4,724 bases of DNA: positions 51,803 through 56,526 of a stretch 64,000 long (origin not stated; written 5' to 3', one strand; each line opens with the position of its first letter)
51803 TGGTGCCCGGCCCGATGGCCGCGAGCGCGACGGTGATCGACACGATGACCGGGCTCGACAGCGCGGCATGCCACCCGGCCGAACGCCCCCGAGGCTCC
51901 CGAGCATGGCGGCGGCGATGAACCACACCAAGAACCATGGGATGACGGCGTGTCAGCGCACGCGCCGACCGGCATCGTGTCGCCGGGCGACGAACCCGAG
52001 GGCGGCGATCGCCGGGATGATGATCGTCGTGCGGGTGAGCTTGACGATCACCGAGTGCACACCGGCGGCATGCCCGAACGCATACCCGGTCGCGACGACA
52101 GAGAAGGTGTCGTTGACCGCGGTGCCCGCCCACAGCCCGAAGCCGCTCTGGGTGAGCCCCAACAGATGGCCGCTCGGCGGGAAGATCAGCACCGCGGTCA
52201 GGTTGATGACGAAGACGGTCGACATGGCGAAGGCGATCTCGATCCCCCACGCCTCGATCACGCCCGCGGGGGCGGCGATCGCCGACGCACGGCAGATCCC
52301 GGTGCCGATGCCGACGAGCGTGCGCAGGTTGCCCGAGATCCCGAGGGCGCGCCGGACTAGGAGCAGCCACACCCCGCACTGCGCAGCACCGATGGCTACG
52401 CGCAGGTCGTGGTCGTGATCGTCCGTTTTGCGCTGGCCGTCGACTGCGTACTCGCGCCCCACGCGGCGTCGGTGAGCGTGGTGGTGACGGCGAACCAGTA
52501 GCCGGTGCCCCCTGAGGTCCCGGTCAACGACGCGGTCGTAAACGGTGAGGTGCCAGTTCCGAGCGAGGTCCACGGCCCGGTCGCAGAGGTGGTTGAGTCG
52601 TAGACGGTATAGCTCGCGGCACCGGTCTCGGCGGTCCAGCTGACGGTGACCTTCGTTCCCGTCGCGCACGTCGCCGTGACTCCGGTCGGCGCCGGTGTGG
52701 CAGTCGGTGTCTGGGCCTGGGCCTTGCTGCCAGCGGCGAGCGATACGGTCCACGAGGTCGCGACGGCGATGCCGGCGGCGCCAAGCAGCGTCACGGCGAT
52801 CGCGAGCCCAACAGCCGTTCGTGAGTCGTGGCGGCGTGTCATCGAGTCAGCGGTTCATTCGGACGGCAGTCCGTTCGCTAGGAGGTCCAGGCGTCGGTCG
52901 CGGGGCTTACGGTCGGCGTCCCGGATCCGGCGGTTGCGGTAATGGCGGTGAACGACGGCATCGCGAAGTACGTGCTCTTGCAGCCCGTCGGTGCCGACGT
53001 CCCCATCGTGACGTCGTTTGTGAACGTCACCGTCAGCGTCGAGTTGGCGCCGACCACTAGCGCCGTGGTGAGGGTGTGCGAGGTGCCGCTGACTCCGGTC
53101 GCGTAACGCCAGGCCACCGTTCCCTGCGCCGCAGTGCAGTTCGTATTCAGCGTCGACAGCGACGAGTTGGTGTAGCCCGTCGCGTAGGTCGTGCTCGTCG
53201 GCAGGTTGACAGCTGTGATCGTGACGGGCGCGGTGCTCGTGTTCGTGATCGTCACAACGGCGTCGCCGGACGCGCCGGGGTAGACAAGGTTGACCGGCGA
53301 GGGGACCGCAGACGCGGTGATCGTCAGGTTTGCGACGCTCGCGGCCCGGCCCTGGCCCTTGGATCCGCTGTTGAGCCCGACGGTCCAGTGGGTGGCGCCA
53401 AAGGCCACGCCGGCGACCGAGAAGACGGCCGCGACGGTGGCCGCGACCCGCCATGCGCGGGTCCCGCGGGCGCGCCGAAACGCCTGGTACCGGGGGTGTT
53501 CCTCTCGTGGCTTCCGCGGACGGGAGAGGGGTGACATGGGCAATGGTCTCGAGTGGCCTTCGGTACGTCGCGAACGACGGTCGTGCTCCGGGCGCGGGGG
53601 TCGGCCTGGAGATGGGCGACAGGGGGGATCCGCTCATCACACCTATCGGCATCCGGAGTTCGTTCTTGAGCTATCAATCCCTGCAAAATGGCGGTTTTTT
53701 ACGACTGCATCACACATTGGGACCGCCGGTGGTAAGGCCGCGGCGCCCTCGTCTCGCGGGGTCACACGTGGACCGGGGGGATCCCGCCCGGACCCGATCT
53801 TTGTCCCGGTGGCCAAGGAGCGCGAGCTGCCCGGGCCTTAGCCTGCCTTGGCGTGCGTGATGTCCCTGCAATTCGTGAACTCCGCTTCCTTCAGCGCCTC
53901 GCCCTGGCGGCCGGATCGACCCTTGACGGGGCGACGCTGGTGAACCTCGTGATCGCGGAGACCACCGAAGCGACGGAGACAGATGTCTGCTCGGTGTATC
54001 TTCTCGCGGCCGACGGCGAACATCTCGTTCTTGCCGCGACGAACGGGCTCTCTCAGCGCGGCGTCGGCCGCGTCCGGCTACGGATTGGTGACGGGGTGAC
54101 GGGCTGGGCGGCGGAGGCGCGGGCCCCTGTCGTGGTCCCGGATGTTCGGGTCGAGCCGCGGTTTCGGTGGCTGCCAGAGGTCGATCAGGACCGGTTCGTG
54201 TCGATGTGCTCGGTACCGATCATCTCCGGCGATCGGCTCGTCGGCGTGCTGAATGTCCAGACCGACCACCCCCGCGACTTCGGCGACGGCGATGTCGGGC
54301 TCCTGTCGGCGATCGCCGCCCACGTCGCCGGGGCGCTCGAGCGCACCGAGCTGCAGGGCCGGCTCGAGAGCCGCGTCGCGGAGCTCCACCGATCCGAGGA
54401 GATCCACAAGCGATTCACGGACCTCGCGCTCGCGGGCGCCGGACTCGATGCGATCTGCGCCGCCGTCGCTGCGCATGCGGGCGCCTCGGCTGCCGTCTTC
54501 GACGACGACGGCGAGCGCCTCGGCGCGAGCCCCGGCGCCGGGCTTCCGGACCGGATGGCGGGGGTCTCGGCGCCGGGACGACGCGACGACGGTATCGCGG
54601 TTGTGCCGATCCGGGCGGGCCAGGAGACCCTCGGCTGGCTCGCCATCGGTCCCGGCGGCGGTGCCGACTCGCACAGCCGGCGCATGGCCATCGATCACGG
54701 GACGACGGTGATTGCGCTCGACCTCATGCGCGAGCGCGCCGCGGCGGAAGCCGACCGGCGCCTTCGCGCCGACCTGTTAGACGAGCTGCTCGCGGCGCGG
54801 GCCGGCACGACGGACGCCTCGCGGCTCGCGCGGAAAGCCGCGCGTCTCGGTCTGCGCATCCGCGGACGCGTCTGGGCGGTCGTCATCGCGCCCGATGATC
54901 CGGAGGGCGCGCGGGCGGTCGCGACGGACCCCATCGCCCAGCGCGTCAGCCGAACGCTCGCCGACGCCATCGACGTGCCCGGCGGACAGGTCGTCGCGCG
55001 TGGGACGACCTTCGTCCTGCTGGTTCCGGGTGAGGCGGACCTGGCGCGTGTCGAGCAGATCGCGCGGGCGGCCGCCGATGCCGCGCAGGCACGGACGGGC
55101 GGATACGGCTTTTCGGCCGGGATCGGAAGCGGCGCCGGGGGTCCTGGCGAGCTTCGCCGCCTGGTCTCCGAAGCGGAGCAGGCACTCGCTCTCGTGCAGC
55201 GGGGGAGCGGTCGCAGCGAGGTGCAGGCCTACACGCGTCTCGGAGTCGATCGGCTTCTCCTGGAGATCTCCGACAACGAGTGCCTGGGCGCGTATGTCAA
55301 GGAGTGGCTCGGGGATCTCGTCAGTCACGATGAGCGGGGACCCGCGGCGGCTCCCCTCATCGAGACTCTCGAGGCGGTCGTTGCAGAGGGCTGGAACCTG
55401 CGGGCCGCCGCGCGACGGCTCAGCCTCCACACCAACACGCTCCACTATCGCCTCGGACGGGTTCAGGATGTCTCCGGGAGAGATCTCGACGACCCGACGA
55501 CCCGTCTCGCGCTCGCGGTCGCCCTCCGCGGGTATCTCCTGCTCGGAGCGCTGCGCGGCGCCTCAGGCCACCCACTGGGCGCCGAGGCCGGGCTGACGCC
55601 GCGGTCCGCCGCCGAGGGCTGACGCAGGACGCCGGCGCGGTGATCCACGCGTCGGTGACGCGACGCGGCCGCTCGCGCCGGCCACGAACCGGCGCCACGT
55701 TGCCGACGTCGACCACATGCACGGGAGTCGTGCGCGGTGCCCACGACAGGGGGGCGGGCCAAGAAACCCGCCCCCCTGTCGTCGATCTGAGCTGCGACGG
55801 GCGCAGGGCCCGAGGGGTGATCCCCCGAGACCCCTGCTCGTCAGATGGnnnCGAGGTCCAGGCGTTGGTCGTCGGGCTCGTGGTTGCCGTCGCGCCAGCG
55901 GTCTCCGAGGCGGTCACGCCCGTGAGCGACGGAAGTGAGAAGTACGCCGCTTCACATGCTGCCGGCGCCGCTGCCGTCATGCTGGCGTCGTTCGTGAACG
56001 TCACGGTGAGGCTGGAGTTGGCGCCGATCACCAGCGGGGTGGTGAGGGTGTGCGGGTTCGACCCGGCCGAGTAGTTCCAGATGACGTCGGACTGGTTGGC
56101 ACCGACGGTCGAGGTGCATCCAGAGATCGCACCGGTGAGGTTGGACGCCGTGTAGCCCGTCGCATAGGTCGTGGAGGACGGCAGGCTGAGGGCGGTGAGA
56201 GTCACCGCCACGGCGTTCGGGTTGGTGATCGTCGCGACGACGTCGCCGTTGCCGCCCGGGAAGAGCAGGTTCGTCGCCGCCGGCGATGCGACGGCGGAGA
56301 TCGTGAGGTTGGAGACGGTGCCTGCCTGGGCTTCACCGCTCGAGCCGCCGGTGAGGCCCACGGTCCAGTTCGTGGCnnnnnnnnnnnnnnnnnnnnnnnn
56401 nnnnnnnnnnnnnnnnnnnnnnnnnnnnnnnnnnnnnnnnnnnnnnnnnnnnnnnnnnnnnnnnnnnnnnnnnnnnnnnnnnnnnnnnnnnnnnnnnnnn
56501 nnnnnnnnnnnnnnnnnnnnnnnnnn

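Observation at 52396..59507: Candidate undescribed surface module: three paralogs of a membrane-anchored two-Cys beta-rich protein, an FN3-like partner and a GAF-PucR regulator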

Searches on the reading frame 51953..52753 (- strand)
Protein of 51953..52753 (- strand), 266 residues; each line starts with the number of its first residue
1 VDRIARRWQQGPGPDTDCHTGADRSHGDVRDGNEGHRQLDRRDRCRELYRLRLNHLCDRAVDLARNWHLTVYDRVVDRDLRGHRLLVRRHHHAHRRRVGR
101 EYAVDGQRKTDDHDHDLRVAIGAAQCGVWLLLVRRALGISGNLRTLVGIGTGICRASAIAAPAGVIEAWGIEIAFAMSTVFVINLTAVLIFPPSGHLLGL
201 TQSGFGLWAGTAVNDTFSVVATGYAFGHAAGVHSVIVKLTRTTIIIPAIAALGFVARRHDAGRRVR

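Call 22: search_protein_families(library=pfam, proteins=[window:51953-52753:-], max_evalue=0.001)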
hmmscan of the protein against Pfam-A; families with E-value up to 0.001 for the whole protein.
window:51953-52753:- (266 aa): 1 family
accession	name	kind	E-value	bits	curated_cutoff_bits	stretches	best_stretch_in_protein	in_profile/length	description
PF03601.19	Cons_hypoth698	-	3.2e-29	102.3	24.5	1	126-261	96-231/304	Conserved hypothetical protein 698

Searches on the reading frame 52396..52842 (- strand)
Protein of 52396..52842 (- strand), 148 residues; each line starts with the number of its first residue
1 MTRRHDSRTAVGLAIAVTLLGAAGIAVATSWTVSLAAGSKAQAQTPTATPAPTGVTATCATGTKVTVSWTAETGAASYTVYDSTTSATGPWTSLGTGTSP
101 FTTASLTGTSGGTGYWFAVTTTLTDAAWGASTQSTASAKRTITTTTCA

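Call 3: search_protein_families(library=pfam, proteins=[window:52396-52842:-], max_evalue=0.1)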
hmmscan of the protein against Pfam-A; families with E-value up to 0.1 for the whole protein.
window:52396-52842:- (148 aa): 1 family
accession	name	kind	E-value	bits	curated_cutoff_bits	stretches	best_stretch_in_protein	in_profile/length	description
PF00041.27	fn3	-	0.0008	20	25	1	51-133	2-79/84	Fibronectin type III domain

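Call 4: search_protein_families(library=ncbifam, proteins=[window:52396-52842:-], max_evalue=0.1)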
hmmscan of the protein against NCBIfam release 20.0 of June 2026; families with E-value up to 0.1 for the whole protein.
window:52396-52842:- (148 aa): 1 family
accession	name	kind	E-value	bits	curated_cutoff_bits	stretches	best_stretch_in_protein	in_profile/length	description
NF041611.1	exoglucan_CbhB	equivalog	0.048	11.6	1950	1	40-146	697-795/997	exoglucanase CbhB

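Call 62: search_solved_structures(query=A7, max_evalue=1, show_alignments=1)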
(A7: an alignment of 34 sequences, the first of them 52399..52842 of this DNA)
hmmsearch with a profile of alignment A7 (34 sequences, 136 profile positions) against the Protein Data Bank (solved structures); distinct sequences matched with E-value up to 1: 43.
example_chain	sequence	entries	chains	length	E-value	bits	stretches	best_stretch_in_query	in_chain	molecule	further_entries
3mpc_A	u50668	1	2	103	3.8e-12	49.4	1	38-114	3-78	Fn3-like protein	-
5g56_A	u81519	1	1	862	8.5e-11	45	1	38-113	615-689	CARBOHYDRATE BINDING FAMILY 6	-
8g4l_bm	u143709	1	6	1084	6.9e-10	42.1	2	53-113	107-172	Titin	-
3lpw_A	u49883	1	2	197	2.8e-08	36.8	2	53-113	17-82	A77-A78 domain from Titin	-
8q6t_I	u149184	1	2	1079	1.1e-05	28.5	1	56-124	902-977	Titin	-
3p4l_A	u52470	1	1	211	7.8e-05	25.7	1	38-114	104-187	Neogenin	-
4bq8_A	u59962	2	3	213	9.5e-05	25.4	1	39-114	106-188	NEOGENIN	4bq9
6z3m_E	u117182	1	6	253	0.00017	24.6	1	37-114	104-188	Neogenin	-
4bq6_A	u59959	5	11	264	0.00019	24.4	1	38-114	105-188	NEOGENIN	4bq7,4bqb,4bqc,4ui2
6pol_A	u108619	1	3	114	0.00039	23.4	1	40-124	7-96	Roundabout homolog 3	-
6pog_A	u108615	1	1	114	0.00066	22.7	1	41-124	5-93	Roundabout homolog 3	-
7ndg_B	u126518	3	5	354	0.00075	22.5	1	39-114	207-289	Neogenin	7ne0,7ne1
9ot9_A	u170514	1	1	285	0.00085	22.3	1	28-127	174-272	Galectin-3,FN3con-7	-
6tpw_A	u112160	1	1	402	0.00099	22.1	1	51-113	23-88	Receptor-type tyrosine-protein phosphatase F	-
1uem_A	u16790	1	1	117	0.0021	21.1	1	38-113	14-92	KIAA1568 Protein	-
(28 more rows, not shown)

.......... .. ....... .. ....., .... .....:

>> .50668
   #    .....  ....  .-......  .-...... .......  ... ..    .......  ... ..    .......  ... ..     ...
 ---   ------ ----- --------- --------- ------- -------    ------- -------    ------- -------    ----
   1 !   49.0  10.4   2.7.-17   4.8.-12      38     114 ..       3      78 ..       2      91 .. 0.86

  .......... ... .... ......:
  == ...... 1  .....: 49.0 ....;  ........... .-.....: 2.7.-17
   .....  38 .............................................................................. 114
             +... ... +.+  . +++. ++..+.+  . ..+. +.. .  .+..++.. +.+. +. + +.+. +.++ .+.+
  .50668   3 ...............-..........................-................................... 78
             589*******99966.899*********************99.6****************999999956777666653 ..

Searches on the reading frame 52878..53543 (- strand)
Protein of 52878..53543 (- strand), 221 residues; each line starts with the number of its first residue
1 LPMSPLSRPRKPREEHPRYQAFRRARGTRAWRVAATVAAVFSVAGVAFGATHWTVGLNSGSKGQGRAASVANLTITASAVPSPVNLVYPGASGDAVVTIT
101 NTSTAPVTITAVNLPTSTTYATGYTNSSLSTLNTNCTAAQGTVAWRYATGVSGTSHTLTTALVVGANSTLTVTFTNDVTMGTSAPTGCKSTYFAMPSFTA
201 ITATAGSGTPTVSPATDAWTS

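Call 3: search_protein_families(library=pfam, proteins=[window:52878-53543:-], max_evalue=0.1)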
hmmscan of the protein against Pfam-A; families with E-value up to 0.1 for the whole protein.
window:52878-53543:- (221 aa): 1 family
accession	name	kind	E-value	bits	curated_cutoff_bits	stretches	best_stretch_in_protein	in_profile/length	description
PF06280.18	fn3_5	-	0.0069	17.5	27.6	1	94-186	11-88/112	Fn3-like domain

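Call 4: search_protein_families(library=ncbifam, proteins=[window:52878-53543:-], max_evalue=0.1)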
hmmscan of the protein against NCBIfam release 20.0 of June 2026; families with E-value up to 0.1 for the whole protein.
window:52878-53543:- (221 aa): 2 families
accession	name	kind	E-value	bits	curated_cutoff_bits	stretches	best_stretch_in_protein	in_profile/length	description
NF038128.1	choice_anch_J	domain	0.018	15.3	30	1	97-156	96-153/162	choice-of-anchor J domain-containing protein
TIGR02554.1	PrgH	equivalog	0.07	12.2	188.6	1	17-97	123-193/389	PrgH/EprH family type III secretion apparatus protein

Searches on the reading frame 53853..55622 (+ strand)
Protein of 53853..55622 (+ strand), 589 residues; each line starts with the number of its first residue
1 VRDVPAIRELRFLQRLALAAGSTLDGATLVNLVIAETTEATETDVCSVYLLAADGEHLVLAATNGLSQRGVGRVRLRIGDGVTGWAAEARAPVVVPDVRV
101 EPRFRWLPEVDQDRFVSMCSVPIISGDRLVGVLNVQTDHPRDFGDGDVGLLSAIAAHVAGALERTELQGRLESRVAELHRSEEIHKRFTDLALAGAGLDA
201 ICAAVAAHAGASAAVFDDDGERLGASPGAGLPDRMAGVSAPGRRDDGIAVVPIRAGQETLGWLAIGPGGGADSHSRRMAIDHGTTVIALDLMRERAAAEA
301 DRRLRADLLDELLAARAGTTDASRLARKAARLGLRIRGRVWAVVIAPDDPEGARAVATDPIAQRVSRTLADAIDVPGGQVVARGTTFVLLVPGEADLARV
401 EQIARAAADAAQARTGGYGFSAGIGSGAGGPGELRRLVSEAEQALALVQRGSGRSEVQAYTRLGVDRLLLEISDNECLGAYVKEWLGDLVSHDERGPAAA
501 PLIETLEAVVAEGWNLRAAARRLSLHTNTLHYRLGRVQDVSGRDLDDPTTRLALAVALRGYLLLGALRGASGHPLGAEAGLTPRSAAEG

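Call 3: search_protein_families(library=pfam, proteins=[window:53853-55622:+], max_evalue=0.1)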
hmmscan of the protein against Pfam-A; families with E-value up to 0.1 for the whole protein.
window:53853-55622:+ (589 aa): 8 families
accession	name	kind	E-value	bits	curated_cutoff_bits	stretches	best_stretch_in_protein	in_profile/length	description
PF01590.32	GAF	-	4.5e-20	73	22.4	1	28-162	4-133/133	GAF domain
PF13556.12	HTH_30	-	5e-20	71.5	27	1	502-559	1-58/59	PucR C-terminal helix-turn-helix domain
PF13185.12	GAF_2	-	3.2e-18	66.7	28.6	1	28-163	6-136/136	GAF domain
PF13492.12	GAF_3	-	4.2e-15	56.7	27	1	36-164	12-129/129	GAF domain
PF17853.6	GGDEF_2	-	5.4e-14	52.9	24.5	1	318-446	2-115/116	GGDEF-like domain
PF02954.25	HTH_8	-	0.0025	17.9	22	1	512-535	17-40/42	Bacterial regulatory protein, Fis family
PF00126.33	HTH_1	-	0.032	14.6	26.6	0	503-548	4-48/60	Bacterial regulatory helix-turn-helix protein, lysR family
PF09353.15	DUF1995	-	0.099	13.1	26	0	295-409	17-108/197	Domain of unknown function (DUF1995)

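Call 4: search_protein_families(library=ncbifam, proteins=[window:53853-55622:+], max_evalue=0.1)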
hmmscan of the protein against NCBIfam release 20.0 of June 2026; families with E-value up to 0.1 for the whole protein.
window:53853-55622:+ (589 aa): 9 families
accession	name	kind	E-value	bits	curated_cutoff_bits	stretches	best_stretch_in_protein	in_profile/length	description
NF008283.0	PRK11061.1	equivalog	1.2e-24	86.6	583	1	29-172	21-164/748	phosphoenolpyruvate--protein phosphotransferase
NF050824.1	TransRegRv1453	equivalog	1.2e-09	37.5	600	1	326-557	186-397/404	Rv1453 family transcriptional regulator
NF058503.1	SprTransRegAdeR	equivalog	5.2e-09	35.6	700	1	439-557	278-395/403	sporulation transcriptional activator AdeR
NF045769.1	TransActPmfR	equivalog_domain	1.9e-08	33.3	800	1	440-553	347-454/470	transcciptional activator PmfR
TIGR01817.1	nifA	equivalog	2.4e-08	33.2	528.85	1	31-180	25-176/534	nif-specific transcriptional activator NifA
NF008550.0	PRK11477.1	equivalog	3.4e-06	26.2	612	1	420-559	246-380/385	CdaR family transcriptional regulator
NF041673.1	transregRamA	equivalog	0.0018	17.4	500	1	38-146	21-130/280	acetate metabolism transcriptional regulator RamA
NF011958.0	PRK15429.1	equivalog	0.0052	15.4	830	1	103-164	285-346/692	formate hydrogenlyase transcriptional activator FlhA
NF003451.0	PRK05022.1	equivalog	0.0055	15.5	476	1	38-186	34-183/512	nitric oxide reductase transcriptional regulator NorR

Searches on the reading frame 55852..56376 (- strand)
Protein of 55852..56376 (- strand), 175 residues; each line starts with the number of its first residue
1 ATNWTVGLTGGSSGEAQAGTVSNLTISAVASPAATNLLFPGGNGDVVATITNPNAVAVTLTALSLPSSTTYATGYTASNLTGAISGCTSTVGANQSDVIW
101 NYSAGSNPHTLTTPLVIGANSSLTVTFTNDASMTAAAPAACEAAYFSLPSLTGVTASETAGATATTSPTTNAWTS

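Call 47: predict_structure(alignment_id=A5)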
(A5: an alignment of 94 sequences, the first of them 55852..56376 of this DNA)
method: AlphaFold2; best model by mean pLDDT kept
length: 175 residues; sequences in the alignment: 94
mean_pLDDT: 92.4   pTM: 0.82
mean pLDDT of the five models: 92.4, 92.1, 90.9, 87.3, 86.3
residues with pLDDT >= 90: 144; 70-90: 22; 50-70: 7; < 50: 2
segments of 3 or more residues with pLDDT < 50: none
pLDDT, mean of each block of 10 residues (from residue 1): 62 76 91 93 97 96 96 96 96 95 95 97 98 97 96 94 96 90
secondary structure, 60 per line:
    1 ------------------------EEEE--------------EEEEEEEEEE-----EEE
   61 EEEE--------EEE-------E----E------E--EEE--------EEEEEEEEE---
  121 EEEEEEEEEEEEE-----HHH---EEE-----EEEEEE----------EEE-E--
elements in order: E25-28 E43-52 E58-64 E73-75 E98-100 E109-117 E121-133 E145-147 E153-158 E169-171

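Call 49: fold_search(model_id=the predicted structure, library=pdb)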
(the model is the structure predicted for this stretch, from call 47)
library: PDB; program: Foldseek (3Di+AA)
matches with E <= 10: 584; with E <= 0.001: 0
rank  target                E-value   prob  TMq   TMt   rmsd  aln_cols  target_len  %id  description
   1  4i3g_A                2.0e-01  0.60  0.24  0.07   7.6       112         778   16  Crystal Structure of DesR, a beta-glucosidase from Streptomyces venezuelae in complex with D-glucose. (released 2013-02-20)
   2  4i3g_B                2.0e-01  0.60  0.24  0.07   7.6       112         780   16  Crystal Structure of DesR, a beta-glucosidase from Streptomyces venezuelae in complex with D-glucose. (released 2013-02-20)
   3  1g0d                  2.1e-01  0.38  0.22  0.07   9.5       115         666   12  CRYSTAL STRUCTURE OF RED SEA BREAM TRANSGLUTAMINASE (released 2001-05-23)
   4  5jtw_B                2.6e-01  0.54  0.27  0.09   4.8       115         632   10  Crystal structure of complement C4b re-refined using iMDFF (released 2016-08-10)
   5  3o0l_B                2.7e-01  0.57  0.25  0.36   7.6       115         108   15  Crystal structure of a Pfam DUF1425 family member (Shew_1734) from Shewanella sp. pv-4 at 1.81 a resolution (released 2010-08-04)
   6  8oxy_A                2.9e-01  0.35  0.23  0.07   7.8       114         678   10  Transglutaminase 3 without calcium in complex with DH patient-derived Fab DH63-B02 (released 2023-10-18)
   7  5xxz_B                3.0e-01  0.54  0.28  0.05   9.3       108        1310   13  Crystal structure of a serine protease from Streptococcus species (released 2018-08-08)
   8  8rjc_5                3.2e-01  0.44  0.25  0.25   7.6       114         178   13  Structure of the rabbit 80S ribosome stalled on a 2-TMD rhodopsin intermediate in complex with Sec61-TRAP, open confor (released 2024-01-24)
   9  8b5l_q                3.2e-01  0.41  0.25  0.28   7.8       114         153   13  Cryo-EM structure of ribosome-Sec61-TRAP (TRanslocon Associated Protein) translocon complex (released 2023-03-01)
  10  5xyr                  3.4e-01  0.47  0.28  0.05   9.3       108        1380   13  Crystal structure of a serine protease from Streptococcus species (released 2018-08-08)
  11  9i25_C                3.4e-01  0.30  0.26  0.19   8.5       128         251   12  WxLIP from Enterococcus faecium locus A bound to long WxL (released 2026-01-28)
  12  8oxv_A                3.6e-01  0.60  0.28  0.08  10.1       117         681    8  Transglutaminase 3 zymogen in complex with DH patient-derived Fab DH63-B02 (released 2023-10-18)
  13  1ex0_B                3.6e-01  0.54  0.26  0.08   8.8       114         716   10  HUMAN FACTOR XIII, MUTANT W279F ZYMOGEN (released 2003-12-23)
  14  3o0l_A                3.6e-01  0.47  0.25  0.36   8.5       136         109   13  Crystal structure of a Pfam DUF1425 family member (Shew_1734) from Shewanella sp. pv-4 at 1.81 a resolution (released 2010-08-04)
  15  2ed6_A                3.7e-01  0.41  0.30  0.30   7.7       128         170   13  Crystal Structure of Envelope Protein VP28 from White Spot Syndrome Virus (WSSV) (released 2007-06-05)
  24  8fk7_A                4.9e-01  0.63  0.25  0.31   7.4       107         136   17  Structure of the Pyrobaculum calidifontis flagellar-like archaeal type IV pilus (released 2023-06-28)
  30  9hdi_MODEL_1_A        5.2e-01  0.03  0.16  0.16  16.5       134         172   13  N-terminally truncated CanA from Pyrodictium abyssi - K1-CanA (released 2025-08-20)
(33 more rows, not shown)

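Call 53: fold_search(model_id=the predicted structure, library=viral)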
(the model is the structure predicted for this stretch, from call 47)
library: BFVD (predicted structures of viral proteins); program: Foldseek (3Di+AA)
matches with E <= 10: 423; with E <= 0.001: 0
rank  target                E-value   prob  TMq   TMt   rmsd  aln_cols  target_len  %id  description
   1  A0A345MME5            1.1e-01  0.72  0.31  0.30   9.3       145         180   16  (no name in the UniProt tables at hand)
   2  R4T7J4                1.3e-01  0.85  0.28  0.20   6.1       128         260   16  (no name in the UniProt tables at hand)
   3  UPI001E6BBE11         1.5e-01  0.35  0.20  0.09  20.3       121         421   17  (no name look-up for this kind of identifier)
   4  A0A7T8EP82            1.9e-01  0.66  0.24  0.36   8.1       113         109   12  (no name in the UniProt tables at hand)
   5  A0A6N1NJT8            2.0e-01  0.30  0.26  0.14  13.3       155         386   14  Uncharacterized protein [Tupanvirus deep ocean]
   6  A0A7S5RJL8            2.3e-01  0.47  0.25  0.23   7.0       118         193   11  (no name in the UniProt tables at hand)
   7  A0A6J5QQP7            2.3e-01  0.06  0.12  0.07  16.7       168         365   13  Collagen triple helix repeat [uncultured Caudovirales phage]
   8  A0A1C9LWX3            2.5e-01  0.54  0.29  0.35   6.7       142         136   12  Uncharacterized protein [Streptomyces phage Brataylor]
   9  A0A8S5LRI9            2.8e-01  0.08  0.16  0.07  15.9       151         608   12  Metallophosphatase domain protein [Myoviridae sp. ctSGr1]
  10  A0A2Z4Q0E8            3.5e-01  0.11  0.20  0.09  13.9       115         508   18  (no name in the UniProt tables at hand)
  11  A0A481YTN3            3.7e-01  0.35  0.21  0.13  11.0       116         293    8  Uncharacterized protein [Marseillevirus LCMAC101]
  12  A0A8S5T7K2            3.9e-01  0.35  0.28  0.17   7.6       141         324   12  Sel1-like repeat [Myoviridae sp. cta6i12]
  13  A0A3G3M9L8            4.3e-01  0.09  0.17  0.08  15.7       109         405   16  Uncharacterized protein [Gordonia phage Fosterous]
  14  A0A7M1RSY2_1          4.8e-01  0.33  0.25  0.05  14.2       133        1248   13  Spore coat protein-like protein [uncultured phage cr124_1]
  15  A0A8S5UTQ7            4.8e-01  0.18  0.23  0.30   9.4       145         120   10  Outer membrane protein assembly factor [Myoviridae sp. ctYA416]
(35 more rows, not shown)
